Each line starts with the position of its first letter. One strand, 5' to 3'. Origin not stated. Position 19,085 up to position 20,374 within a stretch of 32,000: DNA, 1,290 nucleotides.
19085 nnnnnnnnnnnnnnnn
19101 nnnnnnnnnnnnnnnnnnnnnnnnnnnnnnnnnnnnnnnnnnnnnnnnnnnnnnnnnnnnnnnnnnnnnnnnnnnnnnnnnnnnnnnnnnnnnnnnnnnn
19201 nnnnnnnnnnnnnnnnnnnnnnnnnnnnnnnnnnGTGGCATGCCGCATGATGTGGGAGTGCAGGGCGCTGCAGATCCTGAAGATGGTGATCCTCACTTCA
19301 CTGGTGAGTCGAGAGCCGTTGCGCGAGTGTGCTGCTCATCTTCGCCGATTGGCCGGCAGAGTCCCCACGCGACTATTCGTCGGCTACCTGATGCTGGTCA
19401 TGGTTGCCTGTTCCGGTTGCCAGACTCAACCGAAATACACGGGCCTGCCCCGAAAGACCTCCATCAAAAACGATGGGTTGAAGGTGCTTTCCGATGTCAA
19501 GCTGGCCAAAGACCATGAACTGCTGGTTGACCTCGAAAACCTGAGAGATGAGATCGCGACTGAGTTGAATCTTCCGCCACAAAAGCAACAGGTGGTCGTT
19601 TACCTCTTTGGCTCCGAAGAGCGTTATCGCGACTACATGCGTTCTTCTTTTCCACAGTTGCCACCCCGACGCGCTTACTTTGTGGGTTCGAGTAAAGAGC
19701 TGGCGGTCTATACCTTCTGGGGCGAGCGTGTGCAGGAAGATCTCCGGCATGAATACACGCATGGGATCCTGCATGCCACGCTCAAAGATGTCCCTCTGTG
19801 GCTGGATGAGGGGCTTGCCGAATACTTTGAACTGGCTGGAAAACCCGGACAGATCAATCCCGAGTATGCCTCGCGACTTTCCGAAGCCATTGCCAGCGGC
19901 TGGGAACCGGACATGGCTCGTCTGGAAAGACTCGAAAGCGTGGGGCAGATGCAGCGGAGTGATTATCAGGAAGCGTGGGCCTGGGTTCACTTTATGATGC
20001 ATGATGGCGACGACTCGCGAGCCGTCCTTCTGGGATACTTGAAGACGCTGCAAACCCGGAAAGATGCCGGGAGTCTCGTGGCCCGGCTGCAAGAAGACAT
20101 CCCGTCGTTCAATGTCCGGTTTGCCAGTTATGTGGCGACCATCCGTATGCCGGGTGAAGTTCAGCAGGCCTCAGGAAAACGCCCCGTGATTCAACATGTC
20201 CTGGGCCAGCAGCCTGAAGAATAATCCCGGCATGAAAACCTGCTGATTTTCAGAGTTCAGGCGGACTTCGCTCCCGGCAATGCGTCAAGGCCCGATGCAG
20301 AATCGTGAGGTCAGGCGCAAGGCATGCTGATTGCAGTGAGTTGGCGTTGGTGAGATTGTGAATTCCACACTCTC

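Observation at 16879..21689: Kinase/pseudokinase - DUF1570 HExxH protein - EF-hand calpain gene string: candidate undescribed phospho/Ca2+-linked proteolysis module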

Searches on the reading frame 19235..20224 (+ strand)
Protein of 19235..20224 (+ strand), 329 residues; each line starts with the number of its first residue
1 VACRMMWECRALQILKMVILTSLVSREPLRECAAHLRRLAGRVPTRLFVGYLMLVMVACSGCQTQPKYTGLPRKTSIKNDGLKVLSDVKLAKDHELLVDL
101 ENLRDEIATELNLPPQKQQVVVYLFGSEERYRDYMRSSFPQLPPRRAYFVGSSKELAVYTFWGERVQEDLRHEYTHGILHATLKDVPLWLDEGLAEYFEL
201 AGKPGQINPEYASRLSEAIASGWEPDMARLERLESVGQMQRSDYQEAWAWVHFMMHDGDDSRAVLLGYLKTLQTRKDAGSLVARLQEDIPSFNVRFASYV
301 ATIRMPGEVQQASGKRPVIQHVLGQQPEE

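Call 3: search_protein_families(library=pfam, proteins=[window:19235-20224:+], max_evalue=0.1)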
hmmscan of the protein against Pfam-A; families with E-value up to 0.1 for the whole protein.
window:19235-20224:+ (329 aa): 3 families
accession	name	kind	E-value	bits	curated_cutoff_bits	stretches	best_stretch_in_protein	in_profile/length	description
PF07607.17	DUF1570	-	1.3e-05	25.9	22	1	172-261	7-114/129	Protein of unknown function (DUF1570)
PF13485.12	Peptidase_MA_2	-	0.00072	19.8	32.4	1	159-278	62-179/201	Peptidase MA superfamily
PF00570.28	HRDC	-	0.0054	17.1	23.8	0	94-116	2-24/68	HRDC domain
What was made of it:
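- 19247..20224 (+): DUF1570 lipoprotein, 325 aa from ATG 19247. It is a predicted periplasmic gluzincin metallopeptidase with an M9-collagenase-like fold. Its start overlaps the kinase stop (ATGA). Pfam DUF1570 at 25.9 bits and weak Peptidase_MA_2 (call 3).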

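Call 4: search_protein_families(library=ncbifam, proteins=[window:19235-20224:+], max_evalue=0.1)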
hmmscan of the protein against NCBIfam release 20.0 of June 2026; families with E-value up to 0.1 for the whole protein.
window:19235-20224:+ (329 aa): 1 family
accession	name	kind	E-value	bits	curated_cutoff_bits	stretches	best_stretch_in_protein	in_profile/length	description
NF033876.2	flagella_HExxH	equivalog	0.0032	17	205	1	171-270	134-230/384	flagellinolysin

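Call 21: search_solved_structures(query=window:19235-20224:+, max_evalue=1, show_alignments=2)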
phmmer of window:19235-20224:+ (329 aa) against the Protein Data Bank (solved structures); distinct sequences matched with E-value up to 1: 0.

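Call 22: find_homologous_proteins(query=window:19235-20224:+, max_evalue=0.00001)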
Query window:19235-20224:+ (329 aa): 3093 proteins with E <= 0.00001 among 6275 candidates; the best 120 are listed.
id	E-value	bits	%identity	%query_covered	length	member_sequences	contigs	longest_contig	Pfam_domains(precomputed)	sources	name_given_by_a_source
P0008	3.3e-212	722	98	99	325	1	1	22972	PF07607.18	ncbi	-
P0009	1.7e-211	719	98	99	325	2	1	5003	PF07607.18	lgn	-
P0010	2.7e-210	715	97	99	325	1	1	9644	PF07607.18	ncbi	-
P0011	2.8e-189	646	91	97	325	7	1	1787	PF07607.18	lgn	-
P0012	1.4e-168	578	90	84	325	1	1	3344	PF07607.18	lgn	-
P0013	6.4e-164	563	87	84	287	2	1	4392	PF07607.18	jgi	jgi:hypothetical protein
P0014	3.0e-116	406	63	86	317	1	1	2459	-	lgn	-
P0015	4.1e-99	350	60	75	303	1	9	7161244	PF07607.18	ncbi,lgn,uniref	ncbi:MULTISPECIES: DUF1570 domain-containing protein [unclassified Schlesneria]|uniref:DUF1570 domai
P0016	1.2e-98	349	58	82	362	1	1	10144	PF07607.18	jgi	jgi:hypothetical protein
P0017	1.4e-98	348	58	80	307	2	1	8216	PF07607.18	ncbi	-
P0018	2.4e-98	348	59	79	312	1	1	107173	PF07607.18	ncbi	-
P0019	5.4e-98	346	59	76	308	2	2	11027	PF07607.18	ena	-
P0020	5.4e-98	346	55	88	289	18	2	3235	PF07607.18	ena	-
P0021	6.3e-98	346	61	74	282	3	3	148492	PF07607.18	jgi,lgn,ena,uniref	uniref:DUF1570 domain-containing protein n=1 Tax=Schlesneria paludicola TaxID=360056 RepID=A0A7C4LJN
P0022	6.5e-98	346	60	76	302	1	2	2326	PF07607.18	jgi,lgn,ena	jgi:hypothetical protein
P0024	1.0e-97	346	60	78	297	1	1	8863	PF07607.18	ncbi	-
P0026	2.5e-97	344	60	75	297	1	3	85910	PF07607.18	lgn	-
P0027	2.7e-97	344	54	88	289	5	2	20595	PF07607.18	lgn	-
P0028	5.1e-97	343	59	77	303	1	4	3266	PF07607.18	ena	-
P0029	5.4e-97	343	56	82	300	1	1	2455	PF07607.18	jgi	jgi:hypothetical protein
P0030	6.6e-97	343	56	84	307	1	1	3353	PF07607.18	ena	-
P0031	1.0e-96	342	60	76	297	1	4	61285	PF07607.18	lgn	-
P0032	1.1e-96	342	58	86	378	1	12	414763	PF07607.18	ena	-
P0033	1.2e-96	342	55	85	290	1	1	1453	PF07607.18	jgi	jgi:hypothetical protein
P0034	1.4e-96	342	59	77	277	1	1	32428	PF07607.18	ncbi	-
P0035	1.5e-96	342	55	82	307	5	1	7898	PF07607.18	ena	-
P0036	1.6e-96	342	56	83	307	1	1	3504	PF07607.18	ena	-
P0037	1.9e-96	341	58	80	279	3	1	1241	PF07607.18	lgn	-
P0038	1.9e-96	341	53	91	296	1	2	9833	PF07607.18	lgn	-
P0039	2.2e-96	341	58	77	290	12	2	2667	PF07607.18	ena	-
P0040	3.7e-96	340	55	86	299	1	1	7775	PF07607.18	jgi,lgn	jgi:hypothetical protein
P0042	5.3e-96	340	58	79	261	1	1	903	PF07607.18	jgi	jgi:hypothetical protein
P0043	5.3e-96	340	59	80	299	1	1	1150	PF07607.18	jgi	jgi:hypothetical protein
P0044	6.4e-96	340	57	80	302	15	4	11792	PF07607.18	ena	-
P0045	7.8e-96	339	60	74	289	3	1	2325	PF07607.18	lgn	-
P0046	8.6e-96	339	59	78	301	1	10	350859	PF07607.18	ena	-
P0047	8.8e-96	339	55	83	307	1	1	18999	PF07607.18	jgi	-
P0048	8.9e-96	339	57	80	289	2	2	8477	PF07607.18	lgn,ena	-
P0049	1.1e-95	339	58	76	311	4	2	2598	PF07607.18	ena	-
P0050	1.1e-95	339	57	78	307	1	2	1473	PF07607.18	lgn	-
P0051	1.4e-95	339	59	76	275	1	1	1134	PF07607.18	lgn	-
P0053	1.6e-95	338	54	87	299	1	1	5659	PF07607.18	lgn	-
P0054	1.6e-95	338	59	76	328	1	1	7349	PF07607.18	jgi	-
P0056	2.2e-95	338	58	77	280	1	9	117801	PF07607.18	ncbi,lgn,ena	-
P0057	2.3e-95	338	59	78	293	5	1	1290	PF07607.18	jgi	-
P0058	2.5e-95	338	56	80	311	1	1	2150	PF07607.18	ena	-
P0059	4.7e-95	337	55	84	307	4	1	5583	PF07607.18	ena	-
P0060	5.4e-95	337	58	74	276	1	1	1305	PF07607.18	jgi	jgi:hypothetical protein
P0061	6.1e-95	336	58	76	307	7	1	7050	PF07607.18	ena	-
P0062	6.2e-95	336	56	80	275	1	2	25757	PF07607.18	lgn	-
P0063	7.0e-95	336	56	79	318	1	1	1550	PF07607.18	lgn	-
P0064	8.7e-95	336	57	80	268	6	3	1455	PF07607.18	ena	-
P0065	8.7e-95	336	57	78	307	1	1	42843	PF07607.18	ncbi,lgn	ncbi:MAG: hypothetical protein AABP62_15005 [Planctomycetota bacterium]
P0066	9.5e-95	336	57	79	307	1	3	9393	PF07607.18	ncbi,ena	-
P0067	1.0e-94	336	58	77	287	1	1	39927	PF07607.18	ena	-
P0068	1.1e-94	336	55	84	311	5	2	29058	PF07607.18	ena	-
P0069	1.5e-94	335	57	79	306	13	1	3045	PF07607.18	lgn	-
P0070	1.8e-94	335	54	83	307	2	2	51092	PF07607.18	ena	-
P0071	2.2e-94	335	55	84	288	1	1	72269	PF07607.18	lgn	-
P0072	2.6e-94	334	58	78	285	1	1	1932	PF07607.18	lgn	-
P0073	2.7e-94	334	58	77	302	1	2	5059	PF07607.18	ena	-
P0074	3.9e-94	334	57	79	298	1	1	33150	PF07607.18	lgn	-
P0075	3.9e-94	334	54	83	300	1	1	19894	PF07607.18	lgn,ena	-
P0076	4.1e-94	334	55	83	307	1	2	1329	PF07607.18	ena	-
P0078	5.4e-94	333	58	77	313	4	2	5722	PF07607.18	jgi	jgi:hypothetical protein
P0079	5.7e-94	333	57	76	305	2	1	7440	PF07607.18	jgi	jgi:hypothetical protein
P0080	5.7e-94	333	55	81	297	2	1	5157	PF07607.18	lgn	-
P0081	6.4e-94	333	58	80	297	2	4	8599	PF07607.18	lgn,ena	-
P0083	9.2e-94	333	57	78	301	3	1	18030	PF07607.18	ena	-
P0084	1.0e-93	332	54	85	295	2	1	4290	PF07607.18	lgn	-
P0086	2.0e-93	331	56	80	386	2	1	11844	PF07607.18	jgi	jgi:hypothetical protein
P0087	3.2e-93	331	56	80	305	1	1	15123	PF07607.18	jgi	jgi:Protein of unknown function (DUF1570)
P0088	3.4e-93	331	55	82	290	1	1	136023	PF07607.18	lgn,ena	-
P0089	3.5e-93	331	56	82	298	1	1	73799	PF07607.18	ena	-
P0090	3.8e-93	331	57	77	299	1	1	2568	PF07607.18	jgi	jgi:hypothetical protein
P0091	4.0e-93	330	56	79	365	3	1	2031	PF07607.18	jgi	-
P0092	4.5e-93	330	58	74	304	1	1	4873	PF07607.18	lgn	-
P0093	4.5e-93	330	57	81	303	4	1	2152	PF07607.18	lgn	-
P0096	6.8e-93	330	57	78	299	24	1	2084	PF07607.18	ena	-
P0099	7.7e-93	330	56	78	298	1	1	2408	PF07607.18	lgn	-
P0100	1.0e-92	329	56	77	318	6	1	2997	PF07607.18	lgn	-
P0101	1.0e-92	329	57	77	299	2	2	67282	PF07607.18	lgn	-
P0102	1.0e-92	329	56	78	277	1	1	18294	PF07607.18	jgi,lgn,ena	-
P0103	1.1e-92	329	57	76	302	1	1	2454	PF07607.18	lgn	-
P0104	1.2e-92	329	52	89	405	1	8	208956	PF07607.18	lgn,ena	-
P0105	1.2e-92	329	53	88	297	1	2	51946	PF07607.18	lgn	-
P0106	1.3e-92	329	57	77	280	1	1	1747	PF07607.18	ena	-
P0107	1.4e-92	329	57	77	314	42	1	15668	PF07607.18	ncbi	-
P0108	1.5e-92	329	55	84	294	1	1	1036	PF07607.18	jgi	jgi:hypothetical protein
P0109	1.5e-92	329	60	71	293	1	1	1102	PF07607.18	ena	-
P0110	1.6e-92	328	57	77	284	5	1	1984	PF07607.18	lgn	-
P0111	1.8e-92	328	58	78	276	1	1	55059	PF07607.18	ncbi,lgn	-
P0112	1.8e-92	328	54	84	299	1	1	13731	PF07607.18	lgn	-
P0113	1.8e-92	328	58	71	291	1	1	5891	PF07607.18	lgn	-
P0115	1.9e-92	328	56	78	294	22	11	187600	PF07607.18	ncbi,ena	-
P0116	1.9e-92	328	56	76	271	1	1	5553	PF07607.18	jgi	-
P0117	2.2e-92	328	56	77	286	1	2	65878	PF07607.18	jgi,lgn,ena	-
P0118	2.3e-92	328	53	88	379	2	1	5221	PF07607.18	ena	-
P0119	2.8e-92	328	58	77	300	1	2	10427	PF07607.18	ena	-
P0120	3.3e-92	327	60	71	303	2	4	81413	PF07607.18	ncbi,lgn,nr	ncbi:MAG: DUF1570 domain-containing protein [Planctomycetaceae bacterium]|nr:DUF1570 domain-containi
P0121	3.5e-92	327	56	76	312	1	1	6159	PF07607.18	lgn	-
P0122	3.7e-92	327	59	77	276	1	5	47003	PF07607.18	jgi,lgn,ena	-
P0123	4.7e-92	327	57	77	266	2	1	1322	PF07607.18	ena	-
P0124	4.8e-92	327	54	79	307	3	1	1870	PF07607.18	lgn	-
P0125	4.9e-92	327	56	80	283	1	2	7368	PF07607.18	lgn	-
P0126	5.5e-92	327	56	80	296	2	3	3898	PF07607.18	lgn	-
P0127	5.8e-92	327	58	75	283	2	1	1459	PF07607.18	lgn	-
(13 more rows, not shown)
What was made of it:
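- On DUF1570 (PF07607): 3093 homologues were found, most of those listed carrying precomputed PF07607 (call 22).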

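Call 28: find_related_loci(query=A2, collection=metagenome_contigs, flank=8000)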
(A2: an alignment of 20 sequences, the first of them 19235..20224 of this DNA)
Query A2 (329 aa) in metagenome_contigs; peptide patterns used: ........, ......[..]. (x = any residue, [..] = any of these).
600 stretches matched a pattern (row limit reached: there are more); 519 encode a relative of the query (tblastn E <= 1e-3); the best 80 are kept; 80 distinct loci.
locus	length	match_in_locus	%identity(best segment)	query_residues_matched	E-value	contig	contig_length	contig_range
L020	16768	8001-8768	59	52-304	4e-98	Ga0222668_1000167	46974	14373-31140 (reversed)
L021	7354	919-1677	58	53-303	5e-98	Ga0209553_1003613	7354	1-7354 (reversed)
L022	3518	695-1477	57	53-308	3e-97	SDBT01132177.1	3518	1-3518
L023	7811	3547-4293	57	55-304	2e-95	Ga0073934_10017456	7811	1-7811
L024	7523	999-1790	55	46-307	2e-95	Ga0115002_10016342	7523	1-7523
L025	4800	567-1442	51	44-328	3e-93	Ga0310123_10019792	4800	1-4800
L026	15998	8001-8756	56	56-304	5e-93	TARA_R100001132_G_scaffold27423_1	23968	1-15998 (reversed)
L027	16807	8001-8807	53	37-303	1e-92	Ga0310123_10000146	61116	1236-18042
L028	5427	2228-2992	53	51-303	5e-89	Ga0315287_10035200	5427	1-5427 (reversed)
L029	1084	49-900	50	26-303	1e-95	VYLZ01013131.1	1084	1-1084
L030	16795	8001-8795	52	51-320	6e-88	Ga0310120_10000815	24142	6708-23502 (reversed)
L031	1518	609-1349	54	59-303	2e-93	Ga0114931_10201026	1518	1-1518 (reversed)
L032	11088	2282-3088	52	36-303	3e-87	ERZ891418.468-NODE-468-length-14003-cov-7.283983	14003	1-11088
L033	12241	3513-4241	55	62-303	2e-86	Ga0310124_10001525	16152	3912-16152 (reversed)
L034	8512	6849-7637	51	46-304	5e-85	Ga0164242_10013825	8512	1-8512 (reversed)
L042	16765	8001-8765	49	52-304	7e-82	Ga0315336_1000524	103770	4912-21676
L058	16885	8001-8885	48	20-318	1e-80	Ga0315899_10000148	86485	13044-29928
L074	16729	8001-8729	45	72-311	4e-64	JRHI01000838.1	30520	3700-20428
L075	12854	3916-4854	37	48-326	6e-64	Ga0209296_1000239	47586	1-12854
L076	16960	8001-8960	37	45-326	2e-63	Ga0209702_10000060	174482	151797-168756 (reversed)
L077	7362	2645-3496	39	45-307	2e-63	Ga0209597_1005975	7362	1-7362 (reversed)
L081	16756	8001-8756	40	60-306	4e-62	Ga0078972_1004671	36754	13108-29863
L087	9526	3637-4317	43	85-306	1e-61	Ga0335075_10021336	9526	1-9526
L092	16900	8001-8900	39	25-303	1e-58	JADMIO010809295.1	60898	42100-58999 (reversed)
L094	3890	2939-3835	37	30-317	6e-59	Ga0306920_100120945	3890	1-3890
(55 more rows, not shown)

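Call 38: predict_structure(alignment_id=A3)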
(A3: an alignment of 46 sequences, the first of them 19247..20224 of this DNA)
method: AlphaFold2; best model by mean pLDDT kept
length: 325 residues; sequences in the alignment: 46
mean_pLDDT: 85.7   pTM: 0.77
mean pLDDT of the five models: 85.7, 85.3, 84.7, 84.5, 83.8
residues with pLDDT >= 90: 215; 70-90: 46; 50-70: 44; < 50: 20
segments of 3 or more residues with pLDDT < 50: 1-3, 306-311, 317-325
pLDDT, mean of each block of 10 residues (from residue 1): 59 62 62 66 86 74 80 91 93 95 97 96 95 93 93 95 95 97 98 91 89 91 96 95 97 98 98 97 97 90 51 48 40
secondary structure, 60 per line:
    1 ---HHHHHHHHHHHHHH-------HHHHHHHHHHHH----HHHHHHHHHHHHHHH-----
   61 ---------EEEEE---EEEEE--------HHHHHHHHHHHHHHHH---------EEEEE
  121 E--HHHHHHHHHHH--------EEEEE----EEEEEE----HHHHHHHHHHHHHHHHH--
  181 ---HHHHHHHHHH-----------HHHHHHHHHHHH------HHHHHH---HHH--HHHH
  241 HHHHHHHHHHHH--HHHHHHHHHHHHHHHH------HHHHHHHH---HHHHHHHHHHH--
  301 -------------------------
elements in order: H4-17 H25-36 H41-55 E70-74 E78-82 H91-106 E116-121 H124-134 E143-147 E152-157 H162-178 H184-193 H205-216 H223-228 H237-252 H255-270 H277-284 H288-298
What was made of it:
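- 19247..20224 (+): AF2 model pLDDT 85.7 (call 38).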

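Call 42: fold_search(model_id=the predicted structure, library=pdb)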
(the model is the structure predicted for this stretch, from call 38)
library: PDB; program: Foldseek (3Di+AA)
matches with E <= 10: 286; with E <= 0.001: 13
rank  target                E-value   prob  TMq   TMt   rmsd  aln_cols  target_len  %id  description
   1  8jt1_A                7.2e-08  1.00  0.58  0.37   4.8       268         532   17  COLLAGENASE FROM GRIMONTIA (VIBRIO) HOLLISAE 1706B COMPLEXED WITH GLY-PRO-HYP-GLY-PRO-HYP (released 2024-02-07)
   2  7wss_A                1.2e-07  1.00  0.57  0.36   4.9       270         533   17  Collagenase from Grimontia (Vibrio) hollisae 1706B (released 2022-06-29)
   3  7z5u                  7.7e-07  1.00  0.53  0.46   4.6       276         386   14  Crystal structure of the peptidase domain of collagenase G from Clostridium histolyticum in complex with a hydroxamate-b (released 2022-11-09)
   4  4are                  1.3e-06  1.00  0.57  0.29   4.5       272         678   14  Crystal structure of the collagenase Unit of collagenase G from Clostridium histolyticum at 2.19 angstrom resolution. (released 2013-06-05)
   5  7esi_A                1.8e-06  1.00  0.58  0.37   4.8       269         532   14  Crystal structure of the collagenase unit of a Vibrio collagenase from Vibrio harveyi VHJR7 at 1. 8 angstrom resolutio (released 2022-02-09)
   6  4ar8_B                2.0e-06  1.00  0.55  0.47   5.0       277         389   13  Crystal structure of the peptidase domain of collagenase T from Clostridium tetani complexed with the peptidic inhibit (released 2013-06-05)
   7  4ar8_A                2.8e-06  1.00  0.56  0.47   4.4       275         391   14  Crystal structure of the peptidase domain of collagenase T from Clostridium tetani complexed with the peptidic inhibit (released 2013-06-05)
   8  2y6i_A                3.0e-06  1.00  0.54  0.28   4.7       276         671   14  Crystal Structure of Collagenase G from Clostridium histolyticum in complex with Isoamylphosphonyl-Gly-Pro-Ala at 3.25 (released 2011-09-28)
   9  2y50                  3.0e-06  1.00  0.55  0.29   4.5       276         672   15  Crystal Structure of Collagenase G from Clostridium histolyticum at 2. 80 Angstrom Resolution (released 2011-09-28)
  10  9l5o_A                4.7e-06  1.00  0.58  0.37   4.9       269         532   13  Crystal structure of the mutant Y549A of collagenase VhaC (released 2025-11-05)
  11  7zoc                  5.5e-06  1.00  0.54  0.47   4.2       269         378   12  Crystal structure of the peptidase domain of collagenase H from Clostridium histolyticum in complex with N-aryl-2-alkylm (released 2023-05-10)
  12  9cme                  2.1e-05  1.00  0.56  0.29   4.6       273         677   11  Room Temperature Crystal Structure of Collagenase ColH from Hathewaya histolytica at 2.7 Angstrom resolution (released 2026-01-14)
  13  4ar9_A                3.5e-05  1.00  0.56  0.47   4.3       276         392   13  Crystal structure of the peptidase domain of collagenase T from Clostridium tetani at 1.69 angstrom resolution. (released 2013-06-05)
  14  3nqx                  5.1e-03  0.99  0.40  0.42   7.8       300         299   11  Crystal structure of vibriolysin MCP-02 mature enzyme, a zinc metalloprotease from M4 family (released 2010-10-06)
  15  3fum                  2.0e-02  0.96  0.37  0.22   7.5       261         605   13  Leukotriene A4 hydrolase in complex with (R)-pyridin-4-yl[4-(2-pyrrolidin-1-ylethoxy)phenyl]methanol (released 2009-07-28)
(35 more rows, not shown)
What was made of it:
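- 19247..20224 (+): Foldseek hits M9 collagenases at E 7e-8 to 3.5e-5, TM 0.53-0.58 (call 42).
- On Gluzincin metallopeptidase (clan MA(E)): The predicted fold matches M9, M4 and M1 enzymes (call 42).
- Closest known: M9 bacterial collagenase peptidase domain. Same: These domains are the best Foldseek matches: probability 1.0, TM 0.53-0.58 over about 270 columns (call 42).
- The AF2 model is confident and matches M9 collagenase peptidase domains at probability 1.0 (calls 38, 42).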

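Call 45: search_protein_families(library=pfam, proteins=[L075:1047-2072:+, L076:5153-6178:+, L077:3-806:+, L087:454-1518:+, L094:53-1072:+, L074:5175-5750:+, L058:3376-5361:+, L042:5599-5979:-, L081:4462-4974:-, L092:5738-6181:-], max_evalue=0.0001)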
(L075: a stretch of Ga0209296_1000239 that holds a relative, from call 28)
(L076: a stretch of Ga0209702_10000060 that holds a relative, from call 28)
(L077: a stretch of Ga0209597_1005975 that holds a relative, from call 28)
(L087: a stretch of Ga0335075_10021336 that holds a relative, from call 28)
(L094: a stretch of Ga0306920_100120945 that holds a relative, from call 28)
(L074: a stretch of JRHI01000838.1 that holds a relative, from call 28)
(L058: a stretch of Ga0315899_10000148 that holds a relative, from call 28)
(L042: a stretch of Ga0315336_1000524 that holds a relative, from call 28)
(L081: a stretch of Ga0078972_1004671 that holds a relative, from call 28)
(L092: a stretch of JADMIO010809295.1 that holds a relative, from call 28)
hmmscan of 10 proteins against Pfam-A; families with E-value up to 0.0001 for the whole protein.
L075:1047-2072:+ (341 aa): 2 families
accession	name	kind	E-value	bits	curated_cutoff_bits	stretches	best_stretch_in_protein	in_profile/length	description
PF00534.26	Glycos_transf_1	-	2.8e-11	43.7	26.4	1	246-311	104-171/172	Glycosyl transferases group 1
PF13692.12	Glyco_trans_1_4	-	6.9e-11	43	27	1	237-297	82-141/142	Glycosyl transferases group 1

L076:5153-6178:+ (341 aa): 3 families
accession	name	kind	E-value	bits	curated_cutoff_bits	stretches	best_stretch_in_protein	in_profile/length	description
PF00534.26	Glycos_transf_1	-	8.3e-13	48.7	26.4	1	245-311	103-171/172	Glycosyl transferases group 1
PF13692.12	Glyco_trans_1_4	-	5e-12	46.7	27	1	226-298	73-142/142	Glycosyl transferases group 1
PF13524.12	Glyco_trans_1_2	-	6.4e-05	23.4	25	0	184-324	4-140/144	Glycosyl transferase-like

L077:3-806:+ (267 aa): 3 families
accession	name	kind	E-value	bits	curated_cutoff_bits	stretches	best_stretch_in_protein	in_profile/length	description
PF00534.26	Glycos_transf_1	-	7.8e-13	48.8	26.4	1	171-237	103-171/172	Glycosyl transferases group 1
PF13692.12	Glyco_trans_1_4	-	7e-12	46.2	27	1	153-224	74-142/142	Glycosyl transferases group 1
PF13524.12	Glyco_trans_1_2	-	2.6e-06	27.9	25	1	110-252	4-142/144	Glycosyl transferase-like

L087:454-1518:+ (354 aa): 3 families
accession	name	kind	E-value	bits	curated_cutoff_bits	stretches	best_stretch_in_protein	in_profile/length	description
PF00534.26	Glycos_transf_1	-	1.6e-11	44.5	26.4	1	262-326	105-171/172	Glycosyl transferases group 1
PF13524.12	Glyco_trans_1_2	-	1.3e-10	41.9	25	1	200-341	5-142/144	Glycosyl transferase-like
PF13692.12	Glyco_trans_1_4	-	9.6e-10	39.3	27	1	244-313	76-142/142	Glycosyl transferases group 1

L094:53-1072:+ (339 aa): 3 families
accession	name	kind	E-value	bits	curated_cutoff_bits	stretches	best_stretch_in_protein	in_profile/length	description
PF13692.12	Glyco_trans_1_4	-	2.2e-13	51.1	27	1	163-295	3-142/142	Glycosyl transferases group 1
PF00534.26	Glycos_transf_1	-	5e-11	42.9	26.4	1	244-309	105-172/172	Glycosyl transferases group 1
PF13524.12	Glyco_trans_1_2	-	2.9e-06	27.7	25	1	242-315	61-134/144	Glycosyl transferase-like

L074:5175-5750:+ (191 aa): 0 families

L058:3376-5361:+ (661 aa): 0 families

L042:5599-5979:- (126 aa): 0 families

L081:4462-4974:- (170 aa): 0 families

L092:5738-6181:- (147 aa): 0 families
